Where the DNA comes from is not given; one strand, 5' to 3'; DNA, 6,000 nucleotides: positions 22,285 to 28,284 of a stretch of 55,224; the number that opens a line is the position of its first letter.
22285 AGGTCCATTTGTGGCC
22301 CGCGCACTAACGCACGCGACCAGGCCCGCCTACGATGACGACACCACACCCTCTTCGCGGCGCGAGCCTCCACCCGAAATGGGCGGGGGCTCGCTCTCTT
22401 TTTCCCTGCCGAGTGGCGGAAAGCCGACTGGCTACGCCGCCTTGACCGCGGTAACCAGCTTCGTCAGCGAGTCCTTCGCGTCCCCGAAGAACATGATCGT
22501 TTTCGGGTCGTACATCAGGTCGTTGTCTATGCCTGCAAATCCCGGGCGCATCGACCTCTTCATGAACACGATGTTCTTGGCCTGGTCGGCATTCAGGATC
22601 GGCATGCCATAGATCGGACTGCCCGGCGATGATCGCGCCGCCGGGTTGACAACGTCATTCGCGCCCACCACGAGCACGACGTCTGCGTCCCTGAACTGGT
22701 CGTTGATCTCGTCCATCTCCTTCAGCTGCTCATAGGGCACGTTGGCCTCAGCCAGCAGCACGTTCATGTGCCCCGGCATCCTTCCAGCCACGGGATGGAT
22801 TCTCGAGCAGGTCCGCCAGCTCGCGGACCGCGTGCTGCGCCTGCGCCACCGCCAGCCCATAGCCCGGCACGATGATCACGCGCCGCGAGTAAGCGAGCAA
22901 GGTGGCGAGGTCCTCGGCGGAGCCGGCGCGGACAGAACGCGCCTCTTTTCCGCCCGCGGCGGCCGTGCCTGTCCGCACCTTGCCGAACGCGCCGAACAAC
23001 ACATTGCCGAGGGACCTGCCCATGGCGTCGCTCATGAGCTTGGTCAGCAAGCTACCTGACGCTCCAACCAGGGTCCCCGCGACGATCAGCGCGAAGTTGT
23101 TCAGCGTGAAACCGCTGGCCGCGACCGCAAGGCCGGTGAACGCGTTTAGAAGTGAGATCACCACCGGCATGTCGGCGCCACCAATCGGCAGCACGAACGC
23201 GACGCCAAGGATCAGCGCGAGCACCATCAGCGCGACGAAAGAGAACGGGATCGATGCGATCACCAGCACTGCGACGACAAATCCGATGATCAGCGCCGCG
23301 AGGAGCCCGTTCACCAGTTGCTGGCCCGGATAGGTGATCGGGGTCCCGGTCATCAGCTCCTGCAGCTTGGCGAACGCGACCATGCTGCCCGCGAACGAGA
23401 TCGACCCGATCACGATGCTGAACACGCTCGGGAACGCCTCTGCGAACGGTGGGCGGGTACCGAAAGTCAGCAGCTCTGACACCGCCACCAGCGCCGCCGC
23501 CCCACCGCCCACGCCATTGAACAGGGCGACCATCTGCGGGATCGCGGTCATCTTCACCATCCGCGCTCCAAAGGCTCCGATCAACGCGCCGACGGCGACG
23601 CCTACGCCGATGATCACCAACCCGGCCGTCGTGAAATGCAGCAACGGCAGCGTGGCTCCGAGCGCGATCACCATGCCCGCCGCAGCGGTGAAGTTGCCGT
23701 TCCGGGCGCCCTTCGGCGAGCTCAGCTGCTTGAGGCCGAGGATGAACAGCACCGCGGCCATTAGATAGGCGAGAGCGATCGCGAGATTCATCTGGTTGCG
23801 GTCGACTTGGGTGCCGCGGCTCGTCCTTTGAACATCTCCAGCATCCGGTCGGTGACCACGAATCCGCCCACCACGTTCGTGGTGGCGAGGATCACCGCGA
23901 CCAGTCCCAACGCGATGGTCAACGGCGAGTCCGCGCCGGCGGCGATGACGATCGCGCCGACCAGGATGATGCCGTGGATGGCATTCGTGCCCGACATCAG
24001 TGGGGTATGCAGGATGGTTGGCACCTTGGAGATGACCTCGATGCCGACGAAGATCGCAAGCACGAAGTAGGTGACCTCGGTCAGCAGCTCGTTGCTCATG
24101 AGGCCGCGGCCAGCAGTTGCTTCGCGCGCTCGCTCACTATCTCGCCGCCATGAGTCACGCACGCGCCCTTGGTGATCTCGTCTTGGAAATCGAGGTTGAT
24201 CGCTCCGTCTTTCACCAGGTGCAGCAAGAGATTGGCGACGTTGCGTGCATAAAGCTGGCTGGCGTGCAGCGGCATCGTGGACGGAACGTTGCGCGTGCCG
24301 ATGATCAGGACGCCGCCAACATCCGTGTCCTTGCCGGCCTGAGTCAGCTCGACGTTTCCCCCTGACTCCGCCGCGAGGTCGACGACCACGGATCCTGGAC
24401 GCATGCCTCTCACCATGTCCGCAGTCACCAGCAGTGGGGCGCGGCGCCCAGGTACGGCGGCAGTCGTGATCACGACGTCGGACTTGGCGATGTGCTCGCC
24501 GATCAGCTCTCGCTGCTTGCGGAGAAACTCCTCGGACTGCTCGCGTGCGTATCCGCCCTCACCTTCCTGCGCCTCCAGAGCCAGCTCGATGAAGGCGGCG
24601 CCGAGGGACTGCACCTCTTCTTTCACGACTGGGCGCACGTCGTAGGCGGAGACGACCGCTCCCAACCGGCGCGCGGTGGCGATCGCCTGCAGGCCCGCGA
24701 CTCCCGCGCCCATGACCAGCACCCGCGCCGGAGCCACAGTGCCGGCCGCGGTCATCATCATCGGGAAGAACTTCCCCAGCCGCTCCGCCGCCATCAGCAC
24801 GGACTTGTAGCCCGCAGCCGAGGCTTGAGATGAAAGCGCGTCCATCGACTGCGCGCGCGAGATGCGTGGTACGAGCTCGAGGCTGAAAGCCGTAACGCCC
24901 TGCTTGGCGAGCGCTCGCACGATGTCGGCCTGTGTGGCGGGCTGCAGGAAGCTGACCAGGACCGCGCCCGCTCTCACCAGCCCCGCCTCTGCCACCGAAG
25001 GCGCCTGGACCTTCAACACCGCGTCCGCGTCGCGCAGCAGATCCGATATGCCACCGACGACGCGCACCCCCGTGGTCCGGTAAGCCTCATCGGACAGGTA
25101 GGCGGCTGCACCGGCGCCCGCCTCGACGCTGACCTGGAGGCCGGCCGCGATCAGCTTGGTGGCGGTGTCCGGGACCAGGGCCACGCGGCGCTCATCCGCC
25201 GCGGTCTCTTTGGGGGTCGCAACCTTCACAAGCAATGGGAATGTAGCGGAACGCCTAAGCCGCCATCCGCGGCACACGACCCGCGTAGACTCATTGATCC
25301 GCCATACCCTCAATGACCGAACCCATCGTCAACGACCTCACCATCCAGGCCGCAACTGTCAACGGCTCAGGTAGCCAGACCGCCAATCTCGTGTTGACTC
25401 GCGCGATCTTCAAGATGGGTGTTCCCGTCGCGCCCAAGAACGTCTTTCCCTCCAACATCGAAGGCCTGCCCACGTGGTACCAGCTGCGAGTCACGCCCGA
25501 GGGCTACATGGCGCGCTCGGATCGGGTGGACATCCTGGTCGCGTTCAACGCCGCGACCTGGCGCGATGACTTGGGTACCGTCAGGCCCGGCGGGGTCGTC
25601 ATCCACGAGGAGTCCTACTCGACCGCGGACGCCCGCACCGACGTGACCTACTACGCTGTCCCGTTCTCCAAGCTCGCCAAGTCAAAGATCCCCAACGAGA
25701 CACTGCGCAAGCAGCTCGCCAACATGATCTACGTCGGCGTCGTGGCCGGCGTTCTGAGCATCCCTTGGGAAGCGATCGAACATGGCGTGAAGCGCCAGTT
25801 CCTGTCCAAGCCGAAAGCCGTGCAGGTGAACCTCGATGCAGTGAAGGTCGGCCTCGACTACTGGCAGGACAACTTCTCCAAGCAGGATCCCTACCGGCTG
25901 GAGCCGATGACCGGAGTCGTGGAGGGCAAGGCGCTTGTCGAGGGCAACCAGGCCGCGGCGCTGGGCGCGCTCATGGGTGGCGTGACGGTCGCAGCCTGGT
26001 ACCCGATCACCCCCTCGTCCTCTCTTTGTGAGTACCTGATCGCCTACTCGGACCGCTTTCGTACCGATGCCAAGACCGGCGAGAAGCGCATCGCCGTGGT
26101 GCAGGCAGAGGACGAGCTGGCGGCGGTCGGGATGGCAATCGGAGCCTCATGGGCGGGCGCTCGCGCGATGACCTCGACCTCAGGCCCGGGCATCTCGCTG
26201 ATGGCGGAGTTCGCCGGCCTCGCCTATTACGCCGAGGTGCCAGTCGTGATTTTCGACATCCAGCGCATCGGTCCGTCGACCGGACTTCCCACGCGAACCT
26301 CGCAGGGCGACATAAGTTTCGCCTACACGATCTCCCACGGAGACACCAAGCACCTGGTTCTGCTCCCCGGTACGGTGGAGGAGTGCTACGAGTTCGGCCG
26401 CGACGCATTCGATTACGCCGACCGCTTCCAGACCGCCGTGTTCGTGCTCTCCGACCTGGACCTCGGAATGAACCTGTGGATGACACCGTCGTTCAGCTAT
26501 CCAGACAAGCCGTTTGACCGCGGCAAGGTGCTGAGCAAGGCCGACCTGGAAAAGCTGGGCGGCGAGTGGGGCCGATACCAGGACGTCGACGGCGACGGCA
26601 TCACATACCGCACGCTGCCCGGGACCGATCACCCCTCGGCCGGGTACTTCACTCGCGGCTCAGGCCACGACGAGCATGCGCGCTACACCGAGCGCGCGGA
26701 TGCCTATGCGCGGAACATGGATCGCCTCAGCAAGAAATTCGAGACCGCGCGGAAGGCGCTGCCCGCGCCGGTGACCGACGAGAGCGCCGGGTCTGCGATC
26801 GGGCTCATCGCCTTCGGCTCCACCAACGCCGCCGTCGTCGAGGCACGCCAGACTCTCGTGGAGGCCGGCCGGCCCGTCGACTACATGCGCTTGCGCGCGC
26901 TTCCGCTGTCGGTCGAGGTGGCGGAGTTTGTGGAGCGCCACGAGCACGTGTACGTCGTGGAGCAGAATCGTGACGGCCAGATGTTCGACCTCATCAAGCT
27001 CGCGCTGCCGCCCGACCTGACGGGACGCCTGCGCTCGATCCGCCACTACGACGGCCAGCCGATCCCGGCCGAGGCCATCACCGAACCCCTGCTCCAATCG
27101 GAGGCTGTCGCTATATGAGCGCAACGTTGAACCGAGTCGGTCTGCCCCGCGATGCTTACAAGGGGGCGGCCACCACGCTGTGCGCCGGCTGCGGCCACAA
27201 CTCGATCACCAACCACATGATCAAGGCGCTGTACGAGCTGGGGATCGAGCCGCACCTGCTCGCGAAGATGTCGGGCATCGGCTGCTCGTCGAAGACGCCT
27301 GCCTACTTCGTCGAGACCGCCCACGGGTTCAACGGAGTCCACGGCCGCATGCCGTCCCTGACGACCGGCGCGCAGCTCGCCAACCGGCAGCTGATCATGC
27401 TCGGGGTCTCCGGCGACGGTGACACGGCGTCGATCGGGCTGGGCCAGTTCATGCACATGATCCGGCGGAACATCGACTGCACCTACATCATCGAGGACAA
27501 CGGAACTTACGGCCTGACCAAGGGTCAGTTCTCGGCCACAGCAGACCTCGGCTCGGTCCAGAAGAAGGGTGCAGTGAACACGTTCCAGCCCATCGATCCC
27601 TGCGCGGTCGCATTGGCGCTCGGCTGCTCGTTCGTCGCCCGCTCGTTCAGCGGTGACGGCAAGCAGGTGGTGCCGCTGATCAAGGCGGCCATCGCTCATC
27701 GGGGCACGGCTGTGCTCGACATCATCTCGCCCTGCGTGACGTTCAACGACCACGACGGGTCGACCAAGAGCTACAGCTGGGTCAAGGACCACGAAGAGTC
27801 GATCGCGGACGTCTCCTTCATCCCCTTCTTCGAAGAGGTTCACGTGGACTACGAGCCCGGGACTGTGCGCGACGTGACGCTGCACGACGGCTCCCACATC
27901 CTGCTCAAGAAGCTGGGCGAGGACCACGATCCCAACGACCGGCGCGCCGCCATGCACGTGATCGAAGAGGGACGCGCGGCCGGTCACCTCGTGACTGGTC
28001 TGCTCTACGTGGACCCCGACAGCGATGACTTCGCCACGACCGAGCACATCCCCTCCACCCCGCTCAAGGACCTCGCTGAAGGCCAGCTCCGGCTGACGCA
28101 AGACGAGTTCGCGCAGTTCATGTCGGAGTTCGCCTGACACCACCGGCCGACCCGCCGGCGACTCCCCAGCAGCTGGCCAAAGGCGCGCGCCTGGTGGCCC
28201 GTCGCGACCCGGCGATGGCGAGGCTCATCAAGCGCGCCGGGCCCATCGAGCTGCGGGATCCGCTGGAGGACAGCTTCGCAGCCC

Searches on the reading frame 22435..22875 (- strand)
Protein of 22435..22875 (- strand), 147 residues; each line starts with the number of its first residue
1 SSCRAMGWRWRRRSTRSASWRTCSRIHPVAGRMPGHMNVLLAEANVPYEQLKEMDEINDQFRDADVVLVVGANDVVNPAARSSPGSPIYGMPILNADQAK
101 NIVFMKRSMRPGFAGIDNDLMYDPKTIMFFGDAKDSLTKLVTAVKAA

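Call 38: search_protein_families(library=pfam, proteins=[window:22435-22875:-], max_evalue=0.00001)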
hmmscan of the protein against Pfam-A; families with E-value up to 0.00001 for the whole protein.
window:22435-22875:- (147 aa): 1 family
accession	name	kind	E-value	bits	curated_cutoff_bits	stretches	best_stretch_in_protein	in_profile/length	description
PF02233.22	PNTB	-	3.1e-64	218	31.7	1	26-142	339-455/456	NAD(P) transhydrogenase beta subunit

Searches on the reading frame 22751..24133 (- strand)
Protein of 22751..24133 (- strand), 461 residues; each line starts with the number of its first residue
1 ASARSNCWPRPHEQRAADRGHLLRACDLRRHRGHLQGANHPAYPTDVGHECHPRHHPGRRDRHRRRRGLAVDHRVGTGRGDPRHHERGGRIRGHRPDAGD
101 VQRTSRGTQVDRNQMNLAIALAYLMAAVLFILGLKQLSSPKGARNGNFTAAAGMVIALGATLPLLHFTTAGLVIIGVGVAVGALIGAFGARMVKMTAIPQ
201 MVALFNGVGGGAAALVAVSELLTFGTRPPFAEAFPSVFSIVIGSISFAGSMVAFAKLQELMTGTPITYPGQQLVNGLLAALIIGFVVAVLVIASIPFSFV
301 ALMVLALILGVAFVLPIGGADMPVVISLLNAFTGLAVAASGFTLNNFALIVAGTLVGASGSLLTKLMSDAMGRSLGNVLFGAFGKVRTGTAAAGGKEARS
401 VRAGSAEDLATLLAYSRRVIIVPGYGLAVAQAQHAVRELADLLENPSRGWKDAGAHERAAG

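Call 38: search_protein_families(library=pfam, proteins=[window:22751-24133:-], max_evalue=0.00001)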
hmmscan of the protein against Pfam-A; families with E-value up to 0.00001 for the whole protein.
window:22751-24133:- (461 aa): 1 family
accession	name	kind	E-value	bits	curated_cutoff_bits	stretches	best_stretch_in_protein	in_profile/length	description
PF02233.22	PNTB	-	6.9e-102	342.2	31.7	1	120-445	2-330/456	NAD(P) transhydrogenase beta subunit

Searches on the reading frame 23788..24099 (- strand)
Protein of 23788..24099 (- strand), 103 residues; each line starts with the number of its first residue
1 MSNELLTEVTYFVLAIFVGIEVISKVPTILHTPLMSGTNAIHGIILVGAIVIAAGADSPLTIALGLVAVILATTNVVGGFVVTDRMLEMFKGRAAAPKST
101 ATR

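Call 63: find_encoding_contigs(protein=window:23788-24099:-, flank=3000, max_places=10)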
Protein window:23788-24099:- (103 aa): 23 contigs read that carry it; 10 places shown.
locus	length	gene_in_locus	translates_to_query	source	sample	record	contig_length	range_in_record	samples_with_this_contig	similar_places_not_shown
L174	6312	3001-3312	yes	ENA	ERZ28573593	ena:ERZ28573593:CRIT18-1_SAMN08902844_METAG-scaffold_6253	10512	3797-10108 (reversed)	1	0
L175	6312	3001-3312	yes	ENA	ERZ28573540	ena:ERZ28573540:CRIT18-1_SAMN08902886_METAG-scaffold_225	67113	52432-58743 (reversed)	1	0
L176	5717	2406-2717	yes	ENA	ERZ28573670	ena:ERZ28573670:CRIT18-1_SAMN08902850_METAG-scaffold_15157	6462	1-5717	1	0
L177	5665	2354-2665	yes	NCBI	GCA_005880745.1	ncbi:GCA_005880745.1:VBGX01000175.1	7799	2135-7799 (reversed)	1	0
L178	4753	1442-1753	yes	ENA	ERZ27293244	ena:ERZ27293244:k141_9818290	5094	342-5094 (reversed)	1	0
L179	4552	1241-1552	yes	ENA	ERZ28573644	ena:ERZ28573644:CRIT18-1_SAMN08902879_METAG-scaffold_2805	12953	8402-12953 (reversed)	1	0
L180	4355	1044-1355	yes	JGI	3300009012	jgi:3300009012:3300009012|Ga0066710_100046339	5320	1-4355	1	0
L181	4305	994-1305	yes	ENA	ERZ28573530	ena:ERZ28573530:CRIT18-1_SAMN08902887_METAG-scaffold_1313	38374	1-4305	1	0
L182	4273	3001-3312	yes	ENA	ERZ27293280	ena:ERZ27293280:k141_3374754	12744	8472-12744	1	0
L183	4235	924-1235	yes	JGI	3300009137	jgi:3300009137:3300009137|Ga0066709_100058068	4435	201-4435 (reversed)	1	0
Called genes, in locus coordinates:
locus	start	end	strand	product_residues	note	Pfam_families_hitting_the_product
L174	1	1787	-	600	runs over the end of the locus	PF01558:POR, PF01855:POR_N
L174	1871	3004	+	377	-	PF05222:AlaDh_PNT_N, PF01262:AlaDh_PNT_C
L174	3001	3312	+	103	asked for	PF12769:PNTB_4TM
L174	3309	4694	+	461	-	PF02233:PNTB, PF00205:TPP_enzyme_M (faint)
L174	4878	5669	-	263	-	PF00296:Bac_luciferase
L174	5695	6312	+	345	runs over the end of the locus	PF00583:Acetyltransf_1 (faint), PF13508:Acetyltransf_7 (faint)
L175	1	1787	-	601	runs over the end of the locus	PF01558:POR, PF01855:POR_N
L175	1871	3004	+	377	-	PF05222:AlaDh_PNT_N, PF01262:AlaDh_PNT_C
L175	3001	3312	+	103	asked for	PF12769:PNTB_4TM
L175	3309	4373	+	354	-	PF02233:PNTB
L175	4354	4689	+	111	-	PF02233:PNTB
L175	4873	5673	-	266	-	-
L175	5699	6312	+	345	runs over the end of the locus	PF00583:Acetyltransf_1 (faint), PF13508:Acetyltransf_7 (faint)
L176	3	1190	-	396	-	?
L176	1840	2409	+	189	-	PF01262:AlaDh_PNT_C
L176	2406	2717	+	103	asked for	PF12769:PNTB_4TM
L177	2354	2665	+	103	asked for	PF12769:PNTB_4TM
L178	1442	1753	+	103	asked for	PF12769:PNTB_4TM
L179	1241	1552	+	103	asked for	PF12769:PNTB_4TM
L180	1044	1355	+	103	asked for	PF12769:PNTB_4TM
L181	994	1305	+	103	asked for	PF12769:PNTB_4TM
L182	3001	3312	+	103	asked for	PF12769:PNTB_4TM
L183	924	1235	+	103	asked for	PF12769:PNTB_4TM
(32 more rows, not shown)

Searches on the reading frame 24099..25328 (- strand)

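Call 38: search_protein_families(library=pfam, proteins=[window:24099-25328:-], max_evalue=0.00001)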
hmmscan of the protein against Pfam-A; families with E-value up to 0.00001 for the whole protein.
window:24099-25328:- (410 aa): 2 families
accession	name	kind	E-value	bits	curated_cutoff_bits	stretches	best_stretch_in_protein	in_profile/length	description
PF01262.27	AlaDh_PNT_C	-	3.6e-68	229.6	23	1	176-399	1-213/214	Alanine dehydrogenase/PNT, C-terminal domain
PF05222.21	AlaDh_PNT_N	-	4.6e-41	140.7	30.4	1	38-172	2-136/136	Alanine dehydrogenase/PNT, N-terminal domain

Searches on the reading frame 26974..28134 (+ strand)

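Call 38: search_protein_families(library=pfam, proteins=[window:26974-28134:+], max_evalue=0.00001)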
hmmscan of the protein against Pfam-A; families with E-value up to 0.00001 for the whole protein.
window:26974-28134:+ (387 aa): 2 families
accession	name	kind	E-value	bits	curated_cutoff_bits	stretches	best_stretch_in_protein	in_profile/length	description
PF02775.26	TPP_enzyme_C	-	5.9e-24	85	21.9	1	102-250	2-151/151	Thiamine pyrophosphate enzyme, C-terminal TPP binding domain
PF12367.13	PFO_beta_C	-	5.4e-06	26.8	24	0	312-353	18-57/66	Pyruvate ferredoxin oxidoreductase beta subunit C terminal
